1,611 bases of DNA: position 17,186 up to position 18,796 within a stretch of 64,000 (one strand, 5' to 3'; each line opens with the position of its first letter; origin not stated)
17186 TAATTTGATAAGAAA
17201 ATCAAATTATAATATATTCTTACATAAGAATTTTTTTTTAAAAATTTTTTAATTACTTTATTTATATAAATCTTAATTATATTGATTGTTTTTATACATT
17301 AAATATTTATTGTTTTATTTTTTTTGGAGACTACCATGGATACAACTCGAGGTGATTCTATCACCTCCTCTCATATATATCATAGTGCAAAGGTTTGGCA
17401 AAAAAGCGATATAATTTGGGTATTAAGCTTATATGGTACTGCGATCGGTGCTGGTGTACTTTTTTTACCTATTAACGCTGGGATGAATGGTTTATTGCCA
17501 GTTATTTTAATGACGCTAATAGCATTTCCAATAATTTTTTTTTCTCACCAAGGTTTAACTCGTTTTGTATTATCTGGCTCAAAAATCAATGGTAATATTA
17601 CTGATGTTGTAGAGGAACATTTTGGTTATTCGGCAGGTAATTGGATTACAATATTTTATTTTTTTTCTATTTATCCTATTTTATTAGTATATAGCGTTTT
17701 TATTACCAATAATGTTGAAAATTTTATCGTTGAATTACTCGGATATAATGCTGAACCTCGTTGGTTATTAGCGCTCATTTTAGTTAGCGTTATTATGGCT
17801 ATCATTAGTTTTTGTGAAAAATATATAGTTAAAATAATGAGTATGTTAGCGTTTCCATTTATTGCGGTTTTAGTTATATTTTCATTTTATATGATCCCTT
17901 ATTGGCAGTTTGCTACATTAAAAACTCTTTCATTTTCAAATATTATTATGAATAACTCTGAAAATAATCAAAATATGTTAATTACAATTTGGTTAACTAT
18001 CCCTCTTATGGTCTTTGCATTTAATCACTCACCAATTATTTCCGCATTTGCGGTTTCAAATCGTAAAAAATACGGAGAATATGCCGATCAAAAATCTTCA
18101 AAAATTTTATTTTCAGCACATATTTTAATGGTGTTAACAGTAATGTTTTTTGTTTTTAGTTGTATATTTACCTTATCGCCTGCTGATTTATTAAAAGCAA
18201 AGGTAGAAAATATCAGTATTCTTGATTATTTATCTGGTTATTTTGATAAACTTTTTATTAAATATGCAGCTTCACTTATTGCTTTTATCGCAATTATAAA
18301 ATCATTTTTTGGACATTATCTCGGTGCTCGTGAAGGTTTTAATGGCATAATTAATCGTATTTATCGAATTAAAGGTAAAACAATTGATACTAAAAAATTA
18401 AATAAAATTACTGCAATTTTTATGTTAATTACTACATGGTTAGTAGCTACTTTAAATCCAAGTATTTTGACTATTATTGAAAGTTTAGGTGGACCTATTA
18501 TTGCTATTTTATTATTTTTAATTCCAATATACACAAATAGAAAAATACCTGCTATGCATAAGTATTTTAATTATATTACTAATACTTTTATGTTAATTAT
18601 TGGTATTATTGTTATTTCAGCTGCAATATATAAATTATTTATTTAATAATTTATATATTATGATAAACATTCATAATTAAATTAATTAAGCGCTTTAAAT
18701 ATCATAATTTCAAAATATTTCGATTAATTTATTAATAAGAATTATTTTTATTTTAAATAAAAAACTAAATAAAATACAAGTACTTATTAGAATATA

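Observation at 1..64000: The gene deserts are collinear, almost indel-free fossils of ancestral genes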

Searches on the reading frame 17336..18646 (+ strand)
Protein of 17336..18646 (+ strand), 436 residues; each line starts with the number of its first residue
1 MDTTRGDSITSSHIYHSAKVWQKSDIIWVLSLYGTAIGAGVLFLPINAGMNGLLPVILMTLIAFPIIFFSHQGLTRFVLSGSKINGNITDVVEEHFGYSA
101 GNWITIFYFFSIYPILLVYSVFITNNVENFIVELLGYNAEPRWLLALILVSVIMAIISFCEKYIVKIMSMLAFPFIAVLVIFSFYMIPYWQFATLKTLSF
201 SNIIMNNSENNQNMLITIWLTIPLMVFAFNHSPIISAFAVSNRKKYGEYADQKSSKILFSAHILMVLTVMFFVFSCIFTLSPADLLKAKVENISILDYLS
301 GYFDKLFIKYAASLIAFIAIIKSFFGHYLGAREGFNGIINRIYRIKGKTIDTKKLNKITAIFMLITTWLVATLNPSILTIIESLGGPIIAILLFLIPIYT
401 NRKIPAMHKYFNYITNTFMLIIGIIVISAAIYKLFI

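Call 51: find_homologous_proteins(query=window:17336-18646:+, max_evalue=1e-170)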
Query window:17336-18646:+ (436 aa): 20 proteins with E <= 1e-170 among 8000 candidates.
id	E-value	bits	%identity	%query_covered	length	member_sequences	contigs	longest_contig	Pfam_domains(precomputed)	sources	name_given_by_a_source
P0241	1.3e-275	932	100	100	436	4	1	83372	-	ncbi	ncbi:MAG: HAAAP family serine/threonine permease [Arsenophonus sp. ET-LJ4-MAG3]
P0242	2.4e-222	757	79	100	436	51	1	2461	PF03222.20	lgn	-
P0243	1.2e-215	735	77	100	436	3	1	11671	PF03222.20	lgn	-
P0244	8.6e-215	732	79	100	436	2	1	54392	PF03222.20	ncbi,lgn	ncbi:MAG: aromatic amino acid transport family protein [Arsenophonus sp.]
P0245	1.1e-213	728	77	100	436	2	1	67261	PF03222.20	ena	-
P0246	1.3e-213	728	77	100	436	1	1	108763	PF03222.20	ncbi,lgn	ncbi:MAG TPA: serine/threonine transporter [Arsenophonus sp.]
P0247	1.0e-201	689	74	100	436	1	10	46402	PF03222.20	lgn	-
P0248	8.8e-198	676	71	100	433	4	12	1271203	PF03222.20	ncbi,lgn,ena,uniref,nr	ncbi:HAAAP family serine/threonine permease [Moellerella wisconsensis]|uniref:Serine transporter n=1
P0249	1.2e-197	675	70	100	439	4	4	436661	PF03222.20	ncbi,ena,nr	nr:HAAAP family serine/threonine permease [uncultured Moellerella sp.]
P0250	1.0e-196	672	73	100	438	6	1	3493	-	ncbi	ncbi:MAG: HAAAP family serine/threonine permease [Arsenophonus sp. ER-BJ3-MAG3]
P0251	3.8e-192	657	69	100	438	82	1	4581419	PF03222.20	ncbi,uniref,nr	ncbi:serine/threonine transporter [Providencia rettgeri]|uniref:serine/threonine transporter n=1 Tax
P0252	1.1e-191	656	69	100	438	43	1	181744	PF03222.20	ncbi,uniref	ncbi:serine/threonine transporter [Providencia vermicola]|uniref:serine/threonine transporter n=1 Ta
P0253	2.4e-190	651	71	100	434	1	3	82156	PF03222.20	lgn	-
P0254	3.3e-189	647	71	100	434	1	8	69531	PF03222.20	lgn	-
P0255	1.1e-186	639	67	100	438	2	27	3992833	PF03222.20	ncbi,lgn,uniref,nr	ncbi:Serine transporter [Providencia rustigianii]|uniref:Serine transporter n=2 Tax=Providencia rust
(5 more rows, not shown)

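Call 52: find_encoding_contigs(protein=P0246, flank=10000, max_places=1)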
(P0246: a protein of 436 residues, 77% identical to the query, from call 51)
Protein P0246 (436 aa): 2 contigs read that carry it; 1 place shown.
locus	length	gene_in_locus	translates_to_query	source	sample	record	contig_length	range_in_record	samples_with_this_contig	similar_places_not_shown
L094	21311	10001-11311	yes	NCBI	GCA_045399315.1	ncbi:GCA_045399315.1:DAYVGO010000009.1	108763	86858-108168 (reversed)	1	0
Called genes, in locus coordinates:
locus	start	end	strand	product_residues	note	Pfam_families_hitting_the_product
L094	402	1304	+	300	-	PF03956:Lys_export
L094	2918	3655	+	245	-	PF20703:nSTAND1 (weak), PF02463:SMC_N (faint), PF00005:ABC_tran, PF13304:AAA_21 (weak)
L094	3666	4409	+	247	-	PF10613:Lig_chan-Glu_bd (faint), PF00497:SBP_bac_3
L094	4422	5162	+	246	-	PF00528:BPD_transp_1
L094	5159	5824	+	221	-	PF00528:BPD_transp_1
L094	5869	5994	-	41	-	-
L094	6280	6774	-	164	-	PF10722:YbjN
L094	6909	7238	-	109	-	PF07214:DUF1418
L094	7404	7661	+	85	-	PF00462:Glutaredoxin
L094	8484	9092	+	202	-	PF01569:PAP2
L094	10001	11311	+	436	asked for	PF03222:Trp_Tyr_perm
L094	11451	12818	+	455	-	PF03315:SDH_beta, PF03313:SDH_alpha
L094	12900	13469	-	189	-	-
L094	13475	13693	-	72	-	-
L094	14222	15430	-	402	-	PF00768:Peptidase_S11, PF13354:Beta-lactamase2, PF07943:PBP5_C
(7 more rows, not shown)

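Call 53: find_encoding_contigs(protein=P0244, flank=10000, max_places=1)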
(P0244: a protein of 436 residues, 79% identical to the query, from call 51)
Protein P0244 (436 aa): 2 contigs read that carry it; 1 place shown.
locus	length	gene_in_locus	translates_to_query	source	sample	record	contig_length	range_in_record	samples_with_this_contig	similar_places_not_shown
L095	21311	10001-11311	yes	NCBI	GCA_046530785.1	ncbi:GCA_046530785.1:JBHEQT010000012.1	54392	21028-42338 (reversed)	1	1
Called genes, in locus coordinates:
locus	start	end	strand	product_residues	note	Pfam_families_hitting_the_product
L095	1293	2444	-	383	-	PF00438:S-AdoMet_synt_N, PF02772:S-AdoMet_synt_M, PF02773:S-AdoMet_synt_C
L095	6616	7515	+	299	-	PF03956:Lys_export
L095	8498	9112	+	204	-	PF01569:PAP2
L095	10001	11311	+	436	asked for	PF03222:Trp_Tyr_perm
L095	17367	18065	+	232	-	PF00300:His_Phos_1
